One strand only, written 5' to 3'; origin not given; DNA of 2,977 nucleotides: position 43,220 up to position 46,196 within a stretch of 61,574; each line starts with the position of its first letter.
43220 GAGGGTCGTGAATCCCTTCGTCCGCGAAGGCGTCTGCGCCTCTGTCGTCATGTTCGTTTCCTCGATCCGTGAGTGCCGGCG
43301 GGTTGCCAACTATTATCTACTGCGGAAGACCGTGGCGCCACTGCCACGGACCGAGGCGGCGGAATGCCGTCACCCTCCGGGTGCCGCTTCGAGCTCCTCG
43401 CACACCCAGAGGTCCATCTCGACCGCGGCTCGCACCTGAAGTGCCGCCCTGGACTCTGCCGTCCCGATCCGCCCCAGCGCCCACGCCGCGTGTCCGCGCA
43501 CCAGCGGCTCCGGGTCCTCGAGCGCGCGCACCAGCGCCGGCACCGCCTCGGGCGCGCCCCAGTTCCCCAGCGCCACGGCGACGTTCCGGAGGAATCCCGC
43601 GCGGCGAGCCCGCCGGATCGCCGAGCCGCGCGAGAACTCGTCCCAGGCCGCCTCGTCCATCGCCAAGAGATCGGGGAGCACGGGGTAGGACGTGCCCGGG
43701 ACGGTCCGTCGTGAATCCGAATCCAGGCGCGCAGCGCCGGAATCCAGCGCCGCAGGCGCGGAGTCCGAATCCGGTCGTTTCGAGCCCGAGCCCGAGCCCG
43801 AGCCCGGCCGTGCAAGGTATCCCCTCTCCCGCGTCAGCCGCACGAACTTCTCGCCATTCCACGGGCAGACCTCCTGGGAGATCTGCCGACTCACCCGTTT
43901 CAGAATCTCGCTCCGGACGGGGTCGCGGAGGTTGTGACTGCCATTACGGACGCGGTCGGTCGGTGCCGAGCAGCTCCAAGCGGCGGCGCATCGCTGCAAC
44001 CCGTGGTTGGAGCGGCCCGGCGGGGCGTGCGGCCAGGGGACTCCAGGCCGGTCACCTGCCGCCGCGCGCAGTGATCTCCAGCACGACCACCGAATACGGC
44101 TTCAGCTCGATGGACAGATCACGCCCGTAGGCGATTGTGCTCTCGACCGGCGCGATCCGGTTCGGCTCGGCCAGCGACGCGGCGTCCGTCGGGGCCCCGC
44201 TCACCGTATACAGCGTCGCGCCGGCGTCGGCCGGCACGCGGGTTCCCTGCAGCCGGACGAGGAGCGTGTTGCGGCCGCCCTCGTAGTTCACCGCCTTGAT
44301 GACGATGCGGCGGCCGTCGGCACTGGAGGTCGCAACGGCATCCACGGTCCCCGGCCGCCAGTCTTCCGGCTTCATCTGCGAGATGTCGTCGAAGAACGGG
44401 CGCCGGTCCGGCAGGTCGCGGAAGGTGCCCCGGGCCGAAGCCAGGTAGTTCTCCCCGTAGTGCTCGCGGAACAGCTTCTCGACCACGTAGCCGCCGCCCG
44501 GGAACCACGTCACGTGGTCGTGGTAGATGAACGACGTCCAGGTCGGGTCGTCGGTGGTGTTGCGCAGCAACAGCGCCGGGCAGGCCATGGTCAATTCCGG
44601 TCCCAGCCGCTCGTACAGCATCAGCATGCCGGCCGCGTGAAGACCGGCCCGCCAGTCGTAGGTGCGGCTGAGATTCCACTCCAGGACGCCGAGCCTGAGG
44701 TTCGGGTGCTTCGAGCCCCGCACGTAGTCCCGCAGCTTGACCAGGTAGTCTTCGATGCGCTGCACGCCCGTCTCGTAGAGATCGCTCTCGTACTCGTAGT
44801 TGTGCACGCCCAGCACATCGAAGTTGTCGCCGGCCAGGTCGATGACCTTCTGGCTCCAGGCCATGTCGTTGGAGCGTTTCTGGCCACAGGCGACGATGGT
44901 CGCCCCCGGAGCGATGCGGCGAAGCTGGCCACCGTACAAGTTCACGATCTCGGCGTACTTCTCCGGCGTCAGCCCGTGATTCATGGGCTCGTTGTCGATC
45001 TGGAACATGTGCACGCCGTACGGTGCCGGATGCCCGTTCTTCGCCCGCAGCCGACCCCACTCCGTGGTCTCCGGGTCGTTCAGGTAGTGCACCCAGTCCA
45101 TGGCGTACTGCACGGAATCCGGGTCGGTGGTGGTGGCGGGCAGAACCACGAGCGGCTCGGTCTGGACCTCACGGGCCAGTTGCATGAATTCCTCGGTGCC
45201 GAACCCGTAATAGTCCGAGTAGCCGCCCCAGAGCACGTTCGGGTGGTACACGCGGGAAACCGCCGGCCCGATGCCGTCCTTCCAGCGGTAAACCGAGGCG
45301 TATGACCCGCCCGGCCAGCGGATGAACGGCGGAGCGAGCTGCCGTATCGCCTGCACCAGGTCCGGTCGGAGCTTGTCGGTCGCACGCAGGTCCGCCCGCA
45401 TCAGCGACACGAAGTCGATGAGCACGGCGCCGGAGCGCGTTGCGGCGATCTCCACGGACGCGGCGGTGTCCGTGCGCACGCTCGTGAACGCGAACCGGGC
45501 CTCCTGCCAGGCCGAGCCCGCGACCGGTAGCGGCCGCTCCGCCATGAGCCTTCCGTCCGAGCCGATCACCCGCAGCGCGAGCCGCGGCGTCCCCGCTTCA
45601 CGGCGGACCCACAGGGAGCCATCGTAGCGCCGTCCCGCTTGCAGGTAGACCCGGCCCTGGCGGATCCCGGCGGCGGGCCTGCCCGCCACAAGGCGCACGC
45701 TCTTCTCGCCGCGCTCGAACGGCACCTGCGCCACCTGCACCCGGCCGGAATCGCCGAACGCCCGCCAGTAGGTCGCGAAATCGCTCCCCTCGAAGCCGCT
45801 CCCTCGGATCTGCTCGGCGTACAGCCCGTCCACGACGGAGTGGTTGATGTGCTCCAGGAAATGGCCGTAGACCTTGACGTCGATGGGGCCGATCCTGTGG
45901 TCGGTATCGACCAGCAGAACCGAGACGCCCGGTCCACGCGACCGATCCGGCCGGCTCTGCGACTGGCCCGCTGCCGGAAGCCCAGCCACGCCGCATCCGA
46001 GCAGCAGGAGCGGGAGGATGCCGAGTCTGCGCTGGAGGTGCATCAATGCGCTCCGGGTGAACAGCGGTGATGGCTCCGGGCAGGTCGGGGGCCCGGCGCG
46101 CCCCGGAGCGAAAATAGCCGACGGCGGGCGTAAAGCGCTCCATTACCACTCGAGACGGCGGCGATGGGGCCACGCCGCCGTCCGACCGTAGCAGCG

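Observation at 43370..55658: Four same-strand copies of the queG 3' end partition about 11 kb of cargo: apparent serial island accretion at queG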

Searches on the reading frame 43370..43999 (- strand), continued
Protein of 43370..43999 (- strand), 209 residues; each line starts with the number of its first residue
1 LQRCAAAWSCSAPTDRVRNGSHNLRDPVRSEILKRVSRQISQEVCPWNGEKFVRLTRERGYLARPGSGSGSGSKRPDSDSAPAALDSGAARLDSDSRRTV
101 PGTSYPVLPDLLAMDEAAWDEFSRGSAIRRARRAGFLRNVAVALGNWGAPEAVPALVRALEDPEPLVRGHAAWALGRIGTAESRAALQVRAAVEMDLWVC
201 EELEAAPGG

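Call 48: find_encoding_contigs(protein=P0057, flank=10000, max_places=4)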
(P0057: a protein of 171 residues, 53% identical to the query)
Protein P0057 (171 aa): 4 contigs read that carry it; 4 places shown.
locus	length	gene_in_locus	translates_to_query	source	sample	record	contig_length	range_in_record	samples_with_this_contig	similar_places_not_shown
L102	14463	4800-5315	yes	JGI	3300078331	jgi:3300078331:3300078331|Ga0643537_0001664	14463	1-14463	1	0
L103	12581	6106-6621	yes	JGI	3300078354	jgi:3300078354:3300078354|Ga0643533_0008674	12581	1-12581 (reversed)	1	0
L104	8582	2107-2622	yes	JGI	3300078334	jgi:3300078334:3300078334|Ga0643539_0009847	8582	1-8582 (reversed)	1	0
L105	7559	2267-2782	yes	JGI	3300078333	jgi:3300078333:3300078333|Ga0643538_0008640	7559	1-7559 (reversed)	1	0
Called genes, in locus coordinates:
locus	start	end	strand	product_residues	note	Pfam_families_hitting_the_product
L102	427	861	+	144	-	PF07690:MFS_1, PF00083:Sugar_tr (weak)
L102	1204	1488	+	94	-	PF13646:HEAT_2 (weak), PF13513:HEAT_EZ (weak)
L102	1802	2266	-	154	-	-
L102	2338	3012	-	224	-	PF26549:Tricorn_N (faint)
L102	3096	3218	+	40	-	-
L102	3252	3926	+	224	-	-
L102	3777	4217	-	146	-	-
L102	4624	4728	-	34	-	-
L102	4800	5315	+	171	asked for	PF13646:HEAT_2, PF13513:HEAT_EZ (weak), PF02985:HEAT (weak)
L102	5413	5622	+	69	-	PF12833:HTH_18 (weak)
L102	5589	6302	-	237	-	-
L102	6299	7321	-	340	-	PF12146:Hydrolase_4, PF00561:Abhydrolase_1, PF12697:Abhydrolase_6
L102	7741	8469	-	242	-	-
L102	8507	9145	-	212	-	PF10027:DUF2269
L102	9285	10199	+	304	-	PF00126:HTH_1, PF03466:LysR_substrate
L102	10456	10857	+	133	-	-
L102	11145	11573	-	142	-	-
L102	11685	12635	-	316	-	PF00756:Esterase (weak), PF10503:Esterase_PHB, PF00326:Peptidase_S9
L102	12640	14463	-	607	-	?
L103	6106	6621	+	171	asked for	PF13646:HEAT_2, PF13513:HEAT_EZ (weak), PF02985:HEAT (weak)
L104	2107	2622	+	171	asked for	PF13646:HEAT_2, PF13513:HEAT_EZ (weak), PF02985:HEAT (weak)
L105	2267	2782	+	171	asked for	PF13646:HEAT_2, PF13513:HEAT_EZ (weak), PF02985:HEAT (weak)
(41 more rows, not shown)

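Call 49: find_encoding_contigs(protein=P0087, flank=10000, max_places=6)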
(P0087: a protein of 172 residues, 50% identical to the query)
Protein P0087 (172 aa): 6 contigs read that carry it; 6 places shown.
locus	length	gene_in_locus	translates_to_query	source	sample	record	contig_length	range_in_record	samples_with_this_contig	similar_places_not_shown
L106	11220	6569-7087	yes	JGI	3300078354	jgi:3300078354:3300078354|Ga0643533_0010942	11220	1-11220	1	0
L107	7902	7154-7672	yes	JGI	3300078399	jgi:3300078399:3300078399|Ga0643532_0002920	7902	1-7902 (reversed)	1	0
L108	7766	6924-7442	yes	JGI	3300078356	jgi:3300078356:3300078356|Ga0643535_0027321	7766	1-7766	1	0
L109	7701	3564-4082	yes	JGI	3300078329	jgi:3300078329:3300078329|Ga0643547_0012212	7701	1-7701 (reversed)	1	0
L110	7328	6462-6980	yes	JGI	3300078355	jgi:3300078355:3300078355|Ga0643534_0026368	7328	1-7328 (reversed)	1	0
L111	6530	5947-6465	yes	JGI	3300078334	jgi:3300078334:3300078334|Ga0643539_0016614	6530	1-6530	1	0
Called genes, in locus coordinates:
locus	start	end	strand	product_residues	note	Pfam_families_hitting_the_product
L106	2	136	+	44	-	?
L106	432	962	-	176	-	PF02518:HATPase_c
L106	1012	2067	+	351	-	PF07719:TPR_2 (faint), PF13428:TPR_14 (faint)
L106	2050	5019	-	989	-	PF03704:BTAD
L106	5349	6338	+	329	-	PF00753:Lactamase_B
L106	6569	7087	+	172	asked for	PF13513:HEAT_EZ (weak), PF13646:HEAT_2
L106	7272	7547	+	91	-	-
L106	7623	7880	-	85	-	-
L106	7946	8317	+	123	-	PF13305:TetR_C_33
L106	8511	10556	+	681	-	PF00930:DPPIV_N (faint), PF19283:APEH_N (faint), PF26549:Tricorn_N (weak), PF26549:Tricorn_N, PF07676:PD40 (weak), PF26550:Tricorn_2nd (weak), PF07676:PD40, PF26549:Tricorn_N, +2 more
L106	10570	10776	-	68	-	-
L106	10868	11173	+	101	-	-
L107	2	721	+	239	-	?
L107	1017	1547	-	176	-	PF02518:HATPase_c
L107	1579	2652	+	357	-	PF07719:TPR_2 (faint), PF13428:TPR_14 (faint)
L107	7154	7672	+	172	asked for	PF13513:HEAT_EZ (weak), PF13646:HEAT_2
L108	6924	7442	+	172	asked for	PF13513:HEAT_EZ (weak), PF13646:HEAT_2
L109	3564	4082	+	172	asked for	PF13513:HEAT_EZ (weak), PF13646:HEAT_2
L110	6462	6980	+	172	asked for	PF13513:HEAT_EZ (weak), PF13646:HEAT_2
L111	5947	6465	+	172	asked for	PF13513:HEAT_EZ (weak), PF13646:HEAT_2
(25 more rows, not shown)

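Call 50: find_encoding_contigs(protein=P0017, flank=10000, max_places=3)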
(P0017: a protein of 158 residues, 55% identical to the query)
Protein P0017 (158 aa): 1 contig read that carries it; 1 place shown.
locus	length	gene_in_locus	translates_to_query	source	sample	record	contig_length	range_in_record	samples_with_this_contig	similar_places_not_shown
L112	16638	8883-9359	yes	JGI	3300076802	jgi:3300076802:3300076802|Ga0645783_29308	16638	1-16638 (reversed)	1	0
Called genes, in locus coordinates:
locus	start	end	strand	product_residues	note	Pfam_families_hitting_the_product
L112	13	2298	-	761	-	PF00069:Pkinase, PF07714:PK_Tyr_Ser-Thr, PF13428:TPR_14 (faint), PF13432:TPR_16 (faint), PF04052:TolB_N (faint), PF00515:TPR_1 (faint), PF13414:TPR_11 (faint), PF13431:TPR_17 (faint)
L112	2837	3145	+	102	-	PF13646:HEAT_2, PF03130:HEAT_PBS (faint)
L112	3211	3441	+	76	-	-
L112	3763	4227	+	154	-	PF01047:MarR, PF12802:MarR_2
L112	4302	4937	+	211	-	PF01073:3Beta_HSD (weak), PF01370:Epimerase, PF04321:RmlD_sub_bind, PF05368:NmrA, PF13460:NAD_binding_10, PF16363:GDP_Man_Dehyd (weak)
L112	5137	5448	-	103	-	PF06745:ATPase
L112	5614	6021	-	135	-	PF06745:ATPase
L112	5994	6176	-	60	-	-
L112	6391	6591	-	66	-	-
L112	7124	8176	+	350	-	PF01590:GAF, PF13185:GAF_2, PF13492:GAF_3 (faint), PF00512:HisKA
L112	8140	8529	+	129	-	PF02518:HATPase_c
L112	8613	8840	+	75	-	PF02604:PhdYeFM_antitox (weak)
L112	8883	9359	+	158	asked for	PF13646:HEAT_2, PF13513:HEAT_EZ (weak)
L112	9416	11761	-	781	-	PF07719:TPR_2 (faint), PF13414:TPR_11 (faint), PF13431:TPR_17 (faint), PF14559:TPR_19 (weak)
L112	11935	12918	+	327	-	PF00581:Rhodanese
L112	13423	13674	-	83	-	-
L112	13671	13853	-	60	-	-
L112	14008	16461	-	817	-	PF26549:Tricorn_N, PF26550:Tricorn_2nd, PF07676:PD40 (weak)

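Call 59: search_protein_families(library=pfam, proteins=[L090:2759-4372:+, L090:4369-6129:+], max_evalue=0.01)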
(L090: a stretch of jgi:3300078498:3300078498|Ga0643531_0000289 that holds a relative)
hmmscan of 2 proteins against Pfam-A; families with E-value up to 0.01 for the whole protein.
L090:2759-4372:+ (537 aa): 0 families

L090:4369-6129:+ (586 aa): 0 families

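Call 99: search_dna_similar(query=P0099, collection=plasmids, mode=protein, max_evalue=0.00001, max_rows=15)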
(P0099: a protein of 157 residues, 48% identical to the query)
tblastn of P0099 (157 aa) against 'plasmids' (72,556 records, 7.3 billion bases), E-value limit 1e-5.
Records with a match: 36; places in all: 36; records where one place covers at least 80% of the query: 0.
Best place of each record, by identity: <60% 36.
By first word of the organism name: Escherichia 8; Enterococcus 6; Acinetobacter 5; Sinorhizobium 4; Klebsiella 2; Proteus 2; Methylobacterium 1; Sphingomonas 1; Pseudosulfitobacter 1; Shinella 1; and 5 more.
By predicted mobility (MOB-suite, as given by PLSDB): non-mobilizable 30; mobilizable 4; conjugative 2.
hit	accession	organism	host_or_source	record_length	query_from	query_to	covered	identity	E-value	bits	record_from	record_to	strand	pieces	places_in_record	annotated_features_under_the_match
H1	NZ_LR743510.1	Methylobacterium bullatum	-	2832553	27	132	68%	43.4%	5e-16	81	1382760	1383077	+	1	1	none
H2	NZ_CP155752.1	Sphingomonas parapaucimobilis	Chinese cabbage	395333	27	128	65%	40.8%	3e-13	73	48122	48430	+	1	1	queG: tRNA epoxyqueuosine(34) reductase QueG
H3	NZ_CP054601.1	Pseudosulfitobacter pseudonitzschiae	surface sea water,shallow sea, symbosis ...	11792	27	125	63%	40.4%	5e-14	75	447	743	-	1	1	queG: tRNA epoxyqueuosine(34) reductase QueG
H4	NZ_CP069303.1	Shinella sp. PSBB067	monoisolate,Minnesota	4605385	28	125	62%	40.8%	2e-16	82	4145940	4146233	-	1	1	none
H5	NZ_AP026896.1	Aeromonas caviae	Microbe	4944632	24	123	64%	39.6%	3e-10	64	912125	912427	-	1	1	none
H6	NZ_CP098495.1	Qipengyuania citrea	whole organism,South China Sea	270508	27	123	62%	39.8%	4e-11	67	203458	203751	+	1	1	queG: tRNA epoxyqueuosine(34) reductase QueG | FAD-dependent oxidoreductase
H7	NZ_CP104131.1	Sinorhizobium sp. K101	Phaseolus vulgaris,cell ...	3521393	28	127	64%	38.0%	4e-13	72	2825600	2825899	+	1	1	none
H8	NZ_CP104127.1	Sinorhizobium sp. M103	Phaseolus vulgaris,cell ...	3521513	28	127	64%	38.0%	4e-13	72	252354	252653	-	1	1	none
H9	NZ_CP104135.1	Sinorhizobium sp. C101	Phaseolus vulgaris,cell ...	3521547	28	127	64%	38.0%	4e-13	72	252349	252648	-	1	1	none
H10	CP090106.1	Sinorhizobium meliloti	Medicago,Cell culture,Plant nodule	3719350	28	127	64%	38.0%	6e-13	72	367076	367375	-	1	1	queG: tRNA epoxyqueuosine(34) reductase QueG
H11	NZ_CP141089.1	Escherichia coli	Homo sapiens,Infected Human Urine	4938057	24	122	63%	37.4%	2e-11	67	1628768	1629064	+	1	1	none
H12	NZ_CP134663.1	Escherichia coli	Larus michahellis,bacteria,cloaca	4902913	24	122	63%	37.4%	2e-11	67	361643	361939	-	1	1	none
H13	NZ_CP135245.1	Escherichia coli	Food,other,Pig ear pet treat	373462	24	122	63%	36.4%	7e-11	66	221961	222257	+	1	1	queG: tRNA epoxyqueuosine(34) reductase QueG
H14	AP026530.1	Escherichia coli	whole organism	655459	24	122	63%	36.4%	7e-11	66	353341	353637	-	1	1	queG: epoxyqueuosine reductase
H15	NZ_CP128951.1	Escherichia coli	-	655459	24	122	63%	36.4%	7e-11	66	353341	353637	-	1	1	queG: tRNA epoxyqueuosine(34) reductase QueG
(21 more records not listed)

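Call 100: search_dna_similar(query=P0099, collection=phages, mode=protein, max_evalue=0.00001, max_rows=10)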
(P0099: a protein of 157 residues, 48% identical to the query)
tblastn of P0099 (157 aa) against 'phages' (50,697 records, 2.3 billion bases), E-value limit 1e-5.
Records with a match: 9; places in all: 9; records where one place covers at least 80% of the query: 0.
Best place of each record, by identity: <60% 9.
By first word of the organism name: Salmonella 3; Acinetobacter 2; Listeria 2; Enterococcus 1; Microcystis 1.
By host as written in the record: Homo sapiens 2; - 2; Listeria monocytogenes 2; Salmonella enterica subsp. enterica serovar Kentucky 1; Enterococcus faecalis 1; Microcystis sp. SG03 1.
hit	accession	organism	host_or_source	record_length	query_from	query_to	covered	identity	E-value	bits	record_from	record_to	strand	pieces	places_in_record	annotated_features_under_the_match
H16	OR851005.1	Salmonella phage S.Kent 1-2-1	Salmonella enterica subsp. enterica ...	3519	24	122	63%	36.4%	1e-10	64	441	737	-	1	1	record has no annotation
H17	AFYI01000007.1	Salmonella enterica subsp. enterica serovar Infantis str. ...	Homo sapiens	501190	24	122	63%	36.4%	1e-10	64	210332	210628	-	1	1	putative iron-sulfur cluster-binding protein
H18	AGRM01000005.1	Salmonella enterica subsp. houtenae str. ATCC BAA-1581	Homo sapiens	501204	24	122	63%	35.4%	5e-10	62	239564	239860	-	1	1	putative iron-sulfur cluster-binding protein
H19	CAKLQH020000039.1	Acinetobacter phage MD-2021a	not known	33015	25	120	61%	36.1%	1e-9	61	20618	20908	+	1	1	yjeS: electron transport protein YjeS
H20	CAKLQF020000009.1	Acinetobacter phage MD-2021a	not known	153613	25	120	61%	36.1%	1e-9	61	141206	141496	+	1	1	yjeS: electron transport protein YjeS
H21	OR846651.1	Enterococcus phage Efs 1-1-1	Enterococcus faecalis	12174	23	132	70%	30.5%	5e-10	62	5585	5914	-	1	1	record has no annotation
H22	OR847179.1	Listeria phage LM 4-11-1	Listeria monocytogenes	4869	23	126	66%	31.7%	2e-9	60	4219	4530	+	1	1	record has no annotation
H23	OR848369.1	Listeria phage LM 4-14-1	Listeria monocytogenes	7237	23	126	66%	31.7%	2e-9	60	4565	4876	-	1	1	record has no annotation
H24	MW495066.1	Microcystis phage MaAM05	Microcystis sp. SG03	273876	23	88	42%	46.3%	3e-8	57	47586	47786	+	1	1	queG: epoxyqueuosine reductase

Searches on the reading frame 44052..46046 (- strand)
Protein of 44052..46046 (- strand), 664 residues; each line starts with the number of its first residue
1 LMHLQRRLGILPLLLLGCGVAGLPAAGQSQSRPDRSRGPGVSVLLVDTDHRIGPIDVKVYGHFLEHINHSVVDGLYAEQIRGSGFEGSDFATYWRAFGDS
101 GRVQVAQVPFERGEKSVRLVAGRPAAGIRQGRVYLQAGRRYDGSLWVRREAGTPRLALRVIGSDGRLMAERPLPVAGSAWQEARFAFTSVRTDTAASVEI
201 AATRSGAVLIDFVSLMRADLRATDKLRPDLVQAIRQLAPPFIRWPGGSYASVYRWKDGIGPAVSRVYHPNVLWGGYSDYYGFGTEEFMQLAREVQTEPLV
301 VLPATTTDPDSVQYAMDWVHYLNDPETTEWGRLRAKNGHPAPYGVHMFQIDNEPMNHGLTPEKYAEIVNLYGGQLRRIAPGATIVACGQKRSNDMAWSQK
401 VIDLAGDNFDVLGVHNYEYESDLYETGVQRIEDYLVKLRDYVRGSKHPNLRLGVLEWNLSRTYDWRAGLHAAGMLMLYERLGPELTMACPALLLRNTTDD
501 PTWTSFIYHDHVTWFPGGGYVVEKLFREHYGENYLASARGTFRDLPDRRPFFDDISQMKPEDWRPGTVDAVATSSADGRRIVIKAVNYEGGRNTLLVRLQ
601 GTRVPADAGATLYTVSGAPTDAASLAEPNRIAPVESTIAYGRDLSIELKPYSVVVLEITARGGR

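Call 7: search_protein_families(library=pfam, proteins=[window:44052-46046:-])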
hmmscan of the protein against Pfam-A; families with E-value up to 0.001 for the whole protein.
window:44052-46046:- (664 aa): 2 families
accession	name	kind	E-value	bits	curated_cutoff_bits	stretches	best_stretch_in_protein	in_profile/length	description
PF22848.2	ASD1_dom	-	1.2e-12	48.3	22.2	1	233-306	2-79/239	Alpha-L-arabinofuranosidase 1 domain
PF06964.18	Alpha-L-AF_C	-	2.2e-08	34.9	27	1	458-652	14-165/165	Alpha-L-arabinofuranosidase C-terminal domain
